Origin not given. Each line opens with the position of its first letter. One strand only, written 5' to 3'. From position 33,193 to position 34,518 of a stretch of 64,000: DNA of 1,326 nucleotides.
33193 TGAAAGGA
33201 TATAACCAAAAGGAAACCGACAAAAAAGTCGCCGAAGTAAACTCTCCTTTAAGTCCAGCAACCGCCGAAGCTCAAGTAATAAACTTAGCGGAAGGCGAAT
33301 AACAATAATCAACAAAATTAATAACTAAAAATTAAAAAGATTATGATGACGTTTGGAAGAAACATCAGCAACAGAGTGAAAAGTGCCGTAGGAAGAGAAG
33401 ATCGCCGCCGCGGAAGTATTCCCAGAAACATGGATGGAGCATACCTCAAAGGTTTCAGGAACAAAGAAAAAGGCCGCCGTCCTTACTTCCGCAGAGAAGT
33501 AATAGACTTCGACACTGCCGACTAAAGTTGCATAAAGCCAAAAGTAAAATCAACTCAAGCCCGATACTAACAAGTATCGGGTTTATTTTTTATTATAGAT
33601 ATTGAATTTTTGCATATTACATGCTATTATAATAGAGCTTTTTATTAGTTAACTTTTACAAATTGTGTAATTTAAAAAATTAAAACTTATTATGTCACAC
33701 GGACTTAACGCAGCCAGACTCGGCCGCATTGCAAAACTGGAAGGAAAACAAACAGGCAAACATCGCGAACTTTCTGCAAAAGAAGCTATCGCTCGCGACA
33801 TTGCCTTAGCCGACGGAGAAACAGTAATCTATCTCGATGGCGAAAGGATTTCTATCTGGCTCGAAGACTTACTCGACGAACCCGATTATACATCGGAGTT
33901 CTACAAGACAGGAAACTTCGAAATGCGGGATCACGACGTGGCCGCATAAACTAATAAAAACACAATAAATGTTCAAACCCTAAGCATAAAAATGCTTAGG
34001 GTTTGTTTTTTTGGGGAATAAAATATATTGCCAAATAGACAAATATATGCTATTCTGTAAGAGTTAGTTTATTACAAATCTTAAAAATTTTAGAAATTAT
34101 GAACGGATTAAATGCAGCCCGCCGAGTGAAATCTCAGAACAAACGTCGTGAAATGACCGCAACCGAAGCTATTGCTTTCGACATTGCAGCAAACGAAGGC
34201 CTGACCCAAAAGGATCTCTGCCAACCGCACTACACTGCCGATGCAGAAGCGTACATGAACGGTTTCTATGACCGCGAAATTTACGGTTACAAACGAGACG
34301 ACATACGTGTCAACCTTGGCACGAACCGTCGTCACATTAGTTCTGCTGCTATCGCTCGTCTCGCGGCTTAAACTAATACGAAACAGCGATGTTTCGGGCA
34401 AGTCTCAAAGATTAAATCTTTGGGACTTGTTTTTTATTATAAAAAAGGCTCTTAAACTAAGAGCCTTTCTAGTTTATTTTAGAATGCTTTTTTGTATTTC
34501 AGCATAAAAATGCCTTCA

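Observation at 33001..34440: Tandem array of three promoter-leader-ORF-terminator modules encoding four small paralogous proteins of no recognisable family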

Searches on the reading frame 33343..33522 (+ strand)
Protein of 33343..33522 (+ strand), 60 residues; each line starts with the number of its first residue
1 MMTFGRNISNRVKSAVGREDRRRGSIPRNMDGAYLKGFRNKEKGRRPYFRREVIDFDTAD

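Call 6: search_protein_families(library=pfam, proteins=[window:33343-33522:+], max_evalue=10)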
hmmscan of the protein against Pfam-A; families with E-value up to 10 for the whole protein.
window:33343-33522:+ (60 aa): 0 families

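Call 7: search_protein_families(library=ncbifam, proteins=[window:33343-33522:+], max_evalue=10)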
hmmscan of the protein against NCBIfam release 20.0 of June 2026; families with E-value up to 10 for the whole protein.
window:33343-33522:+ (60 aa): 0 families

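Call 8: search_protein_families(library=phrogs, proteins=[window:33343-33522:+], max_evalue=10)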
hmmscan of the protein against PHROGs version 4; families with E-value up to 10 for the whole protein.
window:33343-33522:+ (60 aa): 0 families

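Call 57: search_solved_structures(query=A5, max_evalue=10, show_alignments=3)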
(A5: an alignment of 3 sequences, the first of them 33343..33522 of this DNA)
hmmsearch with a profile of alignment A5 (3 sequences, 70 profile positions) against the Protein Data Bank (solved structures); distinct sequences matched with E-value up to 10: 3.
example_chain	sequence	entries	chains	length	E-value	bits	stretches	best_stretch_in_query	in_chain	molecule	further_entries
9i5t_D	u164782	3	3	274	0.24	14.7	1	17-45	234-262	Large ribosomal subunit protein uL2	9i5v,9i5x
9c4k_Q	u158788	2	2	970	1.3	12.3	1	33-66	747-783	Toxin subunit YenC2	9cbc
8t6m_E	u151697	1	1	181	1.7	12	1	31-60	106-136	MHC class I antigen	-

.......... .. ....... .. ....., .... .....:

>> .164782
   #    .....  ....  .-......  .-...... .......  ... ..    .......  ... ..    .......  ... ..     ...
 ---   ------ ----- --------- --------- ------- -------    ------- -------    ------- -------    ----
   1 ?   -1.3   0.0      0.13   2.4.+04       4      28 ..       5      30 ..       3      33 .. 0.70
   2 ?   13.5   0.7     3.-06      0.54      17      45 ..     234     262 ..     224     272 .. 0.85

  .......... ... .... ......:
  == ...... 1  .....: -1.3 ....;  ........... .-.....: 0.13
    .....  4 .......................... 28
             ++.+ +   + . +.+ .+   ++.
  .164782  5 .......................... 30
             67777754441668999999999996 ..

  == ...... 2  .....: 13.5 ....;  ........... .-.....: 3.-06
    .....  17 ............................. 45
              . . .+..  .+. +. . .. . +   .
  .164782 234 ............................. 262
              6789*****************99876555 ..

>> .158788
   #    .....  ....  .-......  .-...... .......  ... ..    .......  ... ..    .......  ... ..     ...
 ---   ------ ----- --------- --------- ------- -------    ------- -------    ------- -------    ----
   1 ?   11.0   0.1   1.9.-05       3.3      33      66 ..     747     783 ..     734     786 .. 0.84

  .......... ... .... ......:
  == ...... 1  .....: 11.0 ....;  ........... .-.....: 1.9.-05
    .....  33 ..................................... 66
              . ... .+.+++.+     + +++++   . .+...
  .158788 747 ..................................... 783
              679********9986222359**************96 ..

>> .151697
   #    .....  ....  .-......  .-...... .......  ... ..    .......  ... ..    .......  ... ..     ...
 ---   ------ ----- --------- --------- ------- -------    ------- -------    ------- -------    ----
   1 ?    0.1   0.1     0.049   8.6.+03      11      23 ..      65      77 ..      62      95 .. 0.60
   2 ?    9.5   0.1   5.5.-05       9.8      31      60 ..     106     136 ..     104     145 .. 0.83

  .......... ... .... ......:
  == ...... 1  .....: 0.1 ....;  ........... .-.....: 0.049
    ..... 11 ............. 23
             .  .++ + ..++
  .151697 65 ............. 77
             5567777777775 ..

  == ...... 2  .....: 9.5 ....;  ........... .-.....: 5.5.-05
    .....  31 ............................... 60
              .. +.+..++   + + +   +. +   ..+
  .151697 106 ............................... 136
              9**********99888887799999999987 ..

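Call 75: search_protein_families(library=padloc, proteins=[window:33343-33522:+], max_evalue=10)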
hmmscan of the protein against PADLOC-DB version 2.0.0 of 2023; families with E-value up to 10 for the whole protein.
window:33343-33522:+ (60 aa): 0 families

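Call 87: find_related_loci(query=A5, collection=viral_contigs, flank=3000)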
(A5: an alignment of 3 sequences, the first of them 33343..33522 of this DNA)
Query A5 (60 aa) in viral_contigs; peptide patterns used: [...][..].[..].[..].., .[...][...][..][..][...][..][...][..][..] (x = any residue, [..] = any of these).
59 stretches matched a pattern, but none encodes a relative of the query by tblastn (E <= 1e-3).

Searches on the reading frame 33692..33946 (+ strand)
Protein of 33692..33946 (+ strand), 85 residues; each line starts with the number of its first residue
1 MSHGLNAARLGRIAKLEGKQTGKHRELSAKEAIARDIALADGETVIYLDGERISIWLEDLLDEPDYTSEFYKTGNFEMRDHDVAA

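Call 6: search_protein_families(library=pfam, proteins=[window:33692-33946:+], max_evalue=10)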
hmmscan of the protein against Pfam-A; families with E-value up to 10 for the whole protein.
window:33692-33946:+ (85 aa): 0 families

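Call 7: search_protein_families(library=ncbifam, proteins=[window:33692-33946:+], max_evalue=10)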
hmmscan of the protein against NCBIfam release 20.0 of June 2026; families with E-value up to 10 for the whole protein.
window:33692-33946:+ (85 aa): 1 family
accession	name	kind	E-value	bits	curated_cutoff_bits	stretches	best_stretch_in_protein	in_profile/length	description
NF010892.0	PRK14299.1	equivalog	0.061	12.5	392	1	10-56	115-161/291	chaperone protein DnaJ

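Call 8: search_protein_families(library=phrogs, proteins=[window:33692-33946:+], max_evalue=10)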
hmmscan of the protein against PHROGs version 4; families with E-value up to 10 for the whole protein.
window:33692-33946:+ (85 aa): 1 family
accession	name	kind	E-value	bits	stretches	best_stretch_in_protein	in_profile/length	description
phrog_10247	-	unknown function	0.062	14.1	1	7-66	22-73/149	-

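Call 16: find_homologous_proteins(query=window:33692-33946:+, max_evalue=0.01)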
Query window:33692-33946:+ (85 aa): 1 proteins with E <= 0.01 among 4 candidates.
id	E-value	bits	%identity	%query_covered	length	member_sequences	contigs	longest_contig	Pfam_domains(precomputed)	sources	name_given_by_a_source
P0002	8.9e-49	180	100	100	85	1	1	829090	-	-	-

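Call 75: search_protein_families(library=padloc, proteins=[window:33692-33946:+], max_evalue=10)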
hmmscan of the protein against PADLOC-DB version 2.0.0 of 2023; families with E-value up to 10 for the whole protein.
window:33692-33946:+ (85 aa): 0 families

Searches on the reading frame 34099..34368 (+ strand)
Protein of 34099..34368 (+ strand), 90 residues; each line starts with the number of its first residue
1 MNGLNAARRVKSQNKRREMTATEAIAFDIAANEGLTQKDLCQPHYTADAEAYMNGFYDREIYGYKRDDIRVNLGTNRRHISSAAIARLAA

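Call 6: search_protein_families(library=pfam, proteins=[window:34099-34368:+], max_evalue=10)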
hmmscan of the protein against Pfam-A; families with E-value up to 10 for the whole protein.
window:34099-34368:+ (90 aa): 1 family
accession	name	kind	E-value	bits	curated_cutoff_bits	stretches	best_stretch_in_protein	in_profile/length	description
PF25371.1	DUF7884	-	0.1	13.3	27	1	21-55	28-63/90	Domain of unknown function (DUF7884)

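Call 7: search_protein_families(library=ncbifam, proteins=[window:34099-34368:+], max_evalue=10)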
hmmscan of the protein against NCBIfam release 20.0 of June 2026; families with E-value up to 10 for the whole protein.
window:34099-34368:+ (90 aa): 0 families

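Call 8: search_protein_families(library=phrogs, proteins=[window:34099-34368:+], max_evalue=10)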
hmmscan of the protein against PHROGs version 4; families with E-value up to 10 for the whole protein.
window:34099-34368:+ (90 aa): 0 families

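Call 13: find_homologous_proteins(query=window:34099-34368:+, max_evalue=0.01)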
Query window:34099-34368:+ (90 aa): 1 proteins with E <= 0.01 among 8 candidates.
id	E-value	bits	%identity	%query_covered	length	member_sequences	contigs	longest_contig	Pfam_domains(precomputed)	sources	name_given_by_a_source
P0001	3.3e-52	191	100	100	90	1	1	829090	-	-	-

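Call 14: find_encoding_contigs(protein=P0001, flank=3000, max_places=5)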
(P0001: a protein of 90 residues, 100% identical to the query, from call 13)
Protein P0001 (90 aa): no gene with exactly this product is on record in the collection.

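Call 25: search_protein_representatives(alignment_id=A1)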
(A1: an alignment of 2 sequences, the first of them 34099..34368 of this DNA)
Query: 2 sequences, 111 profile positions. Proteins with E-value up to 0.001 (for the whole library): 9; up to 1e-10: 3; up to 1e-30: 3. The best 9 are listed.
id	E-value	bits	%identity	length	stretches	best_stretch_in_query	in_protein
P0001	3.2e-42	159.3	-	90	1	1-111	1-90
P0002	2.0e-40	153.5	-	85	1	1-81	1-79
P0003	7.1e-36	138.9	-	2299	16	33-99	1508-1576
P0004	2.1e-09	53.6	-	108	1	1-99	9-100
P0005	4.8e-08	49.2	-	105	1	1-101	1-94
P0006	7.2e-08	48.7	-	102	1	1-111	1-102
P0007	1.7e-04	37.8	-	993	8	34-100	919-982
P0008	1.9e-04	37.7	-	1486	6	15-56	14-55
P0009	2.5e-04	37.3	-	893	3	47-95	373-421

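Call 28: search_protein_families(library=pfam, proteins=[P0004, P0005, P0006], max_evalue=10)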
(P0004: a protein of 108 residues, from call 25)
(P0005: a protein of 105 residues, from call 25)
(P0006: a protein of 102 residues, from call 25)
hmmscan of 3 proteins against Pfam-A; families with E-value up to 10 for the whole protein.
P0004 (108 aa): 0 families

P0005 (105 aa): 1 family
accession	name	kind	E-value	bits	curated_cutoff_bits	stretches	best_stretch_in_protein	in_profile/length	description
PF03408.20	Foamy_virus_ENV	-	0.16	10.1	27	1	22-71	189-239/982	Foamy virus envelope protein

P0006 (102 aa): 1 family
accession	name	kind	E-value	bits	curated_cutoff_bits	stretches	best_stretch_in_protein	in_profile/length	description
PF05301.17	Acetyltransf_16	-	0.16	12.2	27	1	14-54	72-112/173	GNAT acetyltransferase, Mec-17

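Call 30: find_homologous_proteins(query=A3, max_evalue=0.01)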
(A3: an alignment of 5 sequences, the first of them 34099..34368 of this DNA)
Query A3 (5 sequences) (90 aa, profile of the alignment): 5 proteins with E <= 0.01 among 868 candidates.
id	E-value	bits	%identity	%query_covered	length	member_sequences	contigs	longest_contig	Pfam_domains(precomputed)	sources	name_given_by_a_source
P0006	3.4e-44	167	46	90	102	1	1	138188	-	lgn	-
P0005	1.2e-43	165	42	88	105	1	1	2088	-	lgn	-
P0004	1.3e-40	156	43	86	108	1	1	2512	-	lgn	-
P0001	5.3e-34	134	100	100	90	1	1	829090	-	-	-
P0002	3.5e-15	74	36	63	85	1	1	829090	-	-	-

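Call 31: find_encoding_contigs(protein=P0006, flank=10000, max_places=3)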
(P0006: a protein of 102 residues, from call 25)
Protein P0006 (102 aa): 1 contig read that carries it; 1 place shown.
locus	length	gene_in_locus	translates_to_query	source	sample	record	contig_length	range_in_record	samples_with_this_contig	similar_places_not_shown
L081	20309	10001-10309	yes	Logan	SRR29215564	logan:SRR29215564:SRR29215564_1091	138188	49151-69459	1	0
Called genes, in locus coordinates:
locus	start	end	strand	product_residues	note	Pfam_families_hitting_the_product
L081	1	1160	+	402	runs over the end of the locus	PF01189:Methyltr_RsmB-F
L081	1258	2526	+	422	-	PF13406:SLT_2, PF01471:PG_binding_1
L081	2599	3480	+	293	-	PF03330:DPBB_1, PF05036:SPOR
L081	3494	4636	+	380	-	PF00768:Peptidase_S11, PF13354:Beta-lactamase2, PF07943:PBP5_C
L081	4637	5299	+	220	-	PF13521:AAA_28 (weak), PF02223:Thymidylate_kin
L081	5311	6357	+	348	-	PF13177:DNA_pol3_delta2, PF00004:AAA (faint)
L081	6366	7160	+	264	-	PF01026:TatD_DNase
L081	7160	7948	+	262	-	PF23023:Anti-Pycsar_Apyc1, PF00753:Lactamase_B, PF12706:Lactamase_B_2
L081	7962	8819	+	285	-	PF02272:DHHA1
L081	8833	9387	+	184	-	PF00719:Pyrophosphatase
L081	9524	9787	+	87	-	-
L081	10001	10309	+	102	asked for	-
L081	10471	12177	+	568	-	PF00133:tRNA-synt_1, PF09334:tRNA-synt_1g, PF08264:Anticodon_1 (weak), PF19303:Anticodon_3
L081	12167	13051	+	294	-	-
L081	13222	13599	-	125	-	-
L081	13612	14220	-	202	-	-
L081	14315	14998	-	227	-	PF14602:Hexapep_2 (faint), PF25087:GMPPB_C (weak), PF00132:Hexapep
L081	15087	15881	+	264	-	-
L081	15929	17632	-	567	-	PF13432:TPR_16 (weak), PF00515:TPR_1 (weak), PF13181:TPR_8, PF13489:Methyltransf_23, PF08241:Methyltransf_11, PF08242:Methyltransf_12, PF13649:Methyltransf_25, PF13847:Methyltransf_31, +20 more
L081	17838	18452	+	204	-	PF00163:Ribosomal_S4, PF01479:S4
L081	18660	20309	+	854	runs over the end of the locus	-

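Call 32: find_encoding_contigs(protein=P0005, flank=5000, max_places=3)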
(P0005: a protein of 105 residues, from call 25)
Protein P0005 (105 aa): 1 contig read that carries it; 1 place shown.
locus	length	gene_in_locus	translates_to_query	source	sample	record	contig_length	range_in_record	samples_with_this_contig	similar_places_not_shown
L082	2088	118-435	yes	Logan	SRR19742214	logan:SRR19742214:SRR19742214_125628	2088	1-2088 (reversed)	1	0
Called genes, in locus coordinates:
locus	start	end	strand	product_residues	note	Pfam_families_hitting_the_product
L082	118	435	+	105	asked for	-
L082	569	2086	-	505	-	?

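Call 33: find_encoding_contigs(protein=P0004, flank=5000, max_places=3)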
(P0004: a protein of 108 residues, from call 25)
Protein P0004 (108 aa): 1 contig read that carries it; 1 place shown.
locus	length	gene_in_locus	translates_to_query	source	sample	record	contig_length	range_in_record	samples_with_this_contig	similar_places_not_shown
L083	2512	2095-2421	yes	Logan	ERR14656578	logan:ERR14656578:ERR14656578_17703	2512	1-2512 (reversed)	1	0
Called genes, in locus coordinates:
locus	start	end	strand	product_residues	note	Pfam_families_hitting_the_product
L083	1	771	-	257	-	?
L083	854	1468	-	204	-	PF00023:Ank (faint), PF13606:Ank_3 (faint), PF12796:Ank_2, PF13857:Ank_5 (weak), PF13637:Ank_4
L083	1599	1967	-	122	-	-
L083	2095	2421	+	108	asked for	-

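Call 39: find_related_loci(query=A3, collection=metagenome_contigs, flank=10000)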
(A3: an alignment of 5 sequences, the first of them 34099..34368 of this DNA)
Query A3 (90 aa) in metagenome_contigs; peptide patterns used: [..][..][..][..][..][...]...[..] (x = any residue, [..] = any of these).
75 stretches matched a pattern, but none encodes a relative of the query by tblastn (E <= 1e-3).

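Call 40: find_related_loci(query=A3, collection=viral_contigs, flank=5000)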
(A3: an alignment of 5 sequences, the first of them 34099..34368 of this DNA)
Query A3 (90 aa) in viral_contigs; peptide patterns used: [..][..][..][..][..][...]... (x = any residue, [..] = any of these).
18 stretches matched a pattern, but none encodes a relative of the query by tblastn (E <= 1e-3).

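Call 47: predict_structure(alignment_id=A3)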
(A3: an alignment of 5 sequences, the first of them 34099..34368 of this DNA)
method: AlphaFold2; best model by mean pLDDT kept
length: 90 residues; sequences in the alignment: 5
mean_pLDDT: 57.2   pTM: 0.24
mean pLDDT of the five models: 57.2, 56.9, 56.8, 51.4, 51.3
residues with pLDDT >= 90: 0; 70-90: 5; 50-70: 60; < 50: 25
segments of 3 or more residues with pLDDT < 50: 1-15, 74-77
pLDDT, mean of each block of 10 residues (from residue 1): 42 52 67 65 62 65 63 49 50
secondary structure, 60 per line:
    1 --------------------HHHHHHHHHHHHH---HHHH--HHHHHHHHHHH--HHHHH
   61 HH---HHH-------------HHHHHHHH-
elements in order: H21-33 H37-40 H43-53 H56-62 H82-89

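Call 52: fold_search(model_id=the predicted structure, library=pdb)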
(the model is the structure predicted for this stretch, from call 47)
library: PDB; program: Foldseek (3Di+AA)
matches with E <= 10: 2; with E <= 0.001: 0
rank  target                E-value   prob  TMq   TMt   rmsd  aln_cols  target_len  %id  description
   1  3lkb_A                7.2e+00  0.08  0.34  0.10   4.7        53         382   19  Crystal structure of a branched chain amino acid ABC transporter from Thermus thermophilus with bound valine (released 2010-02-09)
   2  8amz_T                8.4e+00  0.04  0.21  0.09   6.3        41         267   27  Spinach 19S proteasome (released 2022-08-24)

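Call 56: search_solved_structures(query=A3, max_evalue=10, show_alignments=3)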
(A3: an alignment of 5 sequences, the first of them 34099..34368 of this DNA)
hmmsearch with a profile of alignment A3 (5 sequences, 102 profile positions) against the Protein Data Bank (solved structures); distinct sequences matched with E-value up to 10: 1.
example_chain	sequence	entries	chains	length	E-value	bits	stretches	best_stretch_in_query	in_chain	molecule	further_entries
1kyq_A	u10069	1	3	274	1.2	12.6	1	50-82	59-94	Siroheme biosynthesis protein MET8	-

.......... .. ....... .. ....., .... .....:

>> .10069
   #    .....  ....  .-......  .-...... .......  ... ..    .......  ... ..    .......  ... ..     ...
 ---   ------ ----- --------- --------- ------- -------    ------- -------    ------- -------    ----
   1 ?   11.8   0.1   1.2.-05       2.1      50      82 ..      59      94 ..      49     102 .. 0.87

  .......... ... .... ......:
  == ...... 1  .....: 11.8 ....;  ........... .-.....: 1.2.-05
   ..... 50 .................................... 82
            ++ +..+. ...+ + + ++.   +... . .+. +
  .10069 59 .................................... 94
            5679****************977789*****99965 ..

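Call 63: search_dna_similar(query=P0005, collection=phages, mode=protein, max_evalue=1, max_rows=10)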
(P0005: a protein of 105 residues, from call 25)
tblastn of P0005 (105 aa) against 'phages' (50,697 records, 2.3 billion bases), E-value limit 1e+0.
No match.

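Call 64: search_dna_similar(query=P0005, collection=plasmids, mode=protein, max_evalue=1, max_rows=10)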
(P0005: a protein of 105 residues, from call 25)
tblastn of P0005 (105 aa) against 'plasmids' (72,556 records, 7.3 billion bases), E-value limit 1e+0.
No match.

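Call 75: search_protein_families(library=padloc, proteins=[window:34099-34368:+, P0004, P0005, P0006, L081:9524-9784:+], max_evalue=10)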
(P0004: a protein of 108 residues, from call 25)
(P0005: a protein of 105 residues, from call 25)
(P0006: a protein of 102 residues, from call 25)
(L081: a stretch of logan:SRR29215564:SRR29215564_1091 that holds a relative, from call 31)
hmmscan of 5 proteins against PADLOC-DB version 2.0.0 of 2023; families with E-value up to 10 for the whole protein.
window:34099-34368:+ (90 aa): 1 family
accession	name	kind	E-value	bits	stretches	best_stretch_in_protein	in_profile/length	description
PDLC04759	PDC-M64B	-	0.013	13.5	1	7-44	10-49/135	-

P0004 (108 aa): 0 families

P0005 (105 aa): 0 families

P0006 (102 aa): 0 families

L081:9524-9784:+ (87 aa): 0 families

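Call 76: search_protein_families(library=pfam, proteins=[L081:9524-9784:+, L083:1599-1964:-, L081:13222-13599:-, L081:12167-13051:+], max_evalue=10)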
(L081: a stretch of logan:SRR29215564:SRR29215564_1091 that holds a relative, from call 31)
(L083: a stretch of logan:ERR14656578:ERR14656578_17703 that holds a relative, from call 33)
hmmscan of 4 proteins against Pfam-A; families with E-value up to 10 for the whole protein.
L081:9524-9784:+ (87 aa): 0 families

L083:1599-1964:- (121 aa): 0 families

L081:13222-13599:- (125 aa): 1 family
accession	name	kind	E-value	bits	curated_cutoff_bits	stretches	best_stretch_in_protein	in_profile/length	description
PF19583.5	ODP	-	0.069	13.4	27.2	1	21-110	13-105/194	ODP family beta lactamase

L081:12167-13051:+ (294 aa): 0 families

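Call 77: predict_structure(alignment_id=A6)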
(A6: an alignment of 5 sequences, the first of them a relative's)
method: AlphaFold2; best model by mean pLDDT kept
length: 105 residues; sequences in the alignment: 5
mean_pLDDT: 49.6   pTM: 0.22
mean pLDDT of the five models: 49.6, 47.9, 46.6, 45.9, 44.5
residues with pLDDT >= 90: 0; 70-90: 2; 50-70: 41; < 50: 62
segments of 3 or more residues with pLDDT < 50: 1-6, 12-30, 54-64, 81-105
pLDDT, mean of each block of 10 residues (from residue 1): 46 47 44 65 61 47 51 56 45 40 37
secondary structure, 60 per line:
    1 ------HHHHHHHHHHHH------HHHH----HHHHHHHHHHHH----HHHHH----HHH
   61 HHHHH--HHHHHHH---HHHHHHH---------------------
elements in order: H7-18 H25-28 H33-44 H49-53 H58-65 H68-74 H78-84

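Call 88: search_dna_similar(query=L081:9524-9784:+, collection=plasmids, mode=protein, max_evalue=1, max_rows=10)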
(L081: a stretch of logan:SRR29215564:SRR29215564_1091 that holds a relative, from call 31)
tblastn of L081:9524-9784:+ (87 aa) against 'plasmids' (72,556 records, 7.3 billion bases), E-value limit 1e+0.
No match.
